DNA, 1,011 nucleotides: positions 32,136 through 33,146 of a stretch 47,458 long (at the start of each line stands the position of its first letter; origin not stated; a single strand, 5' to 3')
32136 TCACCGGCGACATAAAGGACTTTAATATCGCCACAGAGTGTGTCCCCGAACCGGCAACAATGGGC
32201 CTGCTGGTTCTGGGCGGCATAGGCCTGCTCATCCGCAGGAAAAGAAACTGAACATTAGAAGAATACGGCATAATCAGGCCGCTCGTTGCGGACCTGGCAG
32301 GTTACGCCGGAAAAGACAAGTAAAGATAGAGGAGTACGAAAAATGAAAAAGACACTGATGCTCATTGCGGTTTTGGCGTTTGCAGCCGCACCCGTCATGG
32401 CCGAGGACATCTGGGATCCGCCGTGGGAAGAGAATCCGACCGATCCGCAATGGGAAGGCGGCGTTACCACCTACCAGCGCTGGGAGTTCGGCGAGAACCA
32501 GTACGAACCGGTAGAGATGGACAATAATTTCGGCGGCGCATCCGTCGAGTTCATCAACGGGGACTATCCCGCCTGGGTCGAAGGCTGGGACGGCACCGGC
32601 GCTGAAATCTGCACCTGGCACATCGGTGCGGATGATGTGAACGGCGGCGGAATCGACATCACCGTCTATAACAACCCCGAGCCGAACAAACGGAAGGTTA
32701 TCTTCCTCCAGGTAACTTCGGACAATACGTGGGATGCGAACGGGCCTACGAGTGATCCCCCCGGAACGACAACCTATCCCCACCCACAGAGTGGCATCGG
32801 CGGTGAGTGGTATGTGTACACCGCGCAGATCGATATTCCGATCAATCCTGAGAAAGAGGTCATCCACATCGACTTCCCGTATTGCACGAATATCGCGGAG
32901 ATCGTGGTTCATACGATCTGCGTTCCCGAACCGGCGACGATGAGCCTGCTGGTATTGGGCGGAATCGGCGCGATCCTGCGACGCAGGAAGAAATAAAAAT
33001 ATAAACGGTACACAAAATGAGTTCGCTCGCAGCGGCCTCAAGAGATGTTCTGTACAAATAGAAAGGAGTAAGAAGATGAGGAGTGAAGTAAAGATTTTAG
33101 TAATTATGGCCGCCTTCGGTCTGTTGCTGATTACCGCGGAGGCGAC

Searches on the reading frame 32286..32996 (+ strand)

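Call 12: search_protein_families(library=pfam, proteins=[window:32286-32996:+], max_evalue=0.01)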
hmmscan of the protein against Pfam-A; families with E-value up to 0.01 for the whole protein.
window:32286-32996:+ (236 aa): 1 family
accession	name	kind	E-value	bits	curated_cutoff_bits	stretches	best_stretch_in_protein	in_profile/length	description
PF07589.16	PEP-CTERM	-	2.7e-05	24.5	20.7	1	213-234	2-24/24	PEP-CTERM motif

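Call 13: search_protein_families(library=ncbifam, proteins=[window:32286-32996:+], max_evalue=0.01)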
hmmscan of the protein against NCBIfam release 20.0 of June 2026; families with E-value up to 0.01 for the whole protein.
window:32286-32996:+ (236 aa): 3 families
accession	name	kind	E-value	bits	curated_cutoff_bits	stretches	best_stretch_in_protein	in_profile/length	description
TIGR02595.1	PEP_CTERM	domain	2.8e-06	27.8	16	1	213-236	1-24/24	PEP-CTERM sorting domain-containing protein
NF038120.1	PEP_CTERM_QFxxD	subfamily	0.0017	18.3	80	1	212-235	192-215/215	NF038120 family PEP-CTERM protein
NF038125.1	PEP_CTERM_THxN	subfamily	0.0039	16.8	85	1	205-236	216-246/246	THxN family PEP-CTERM protein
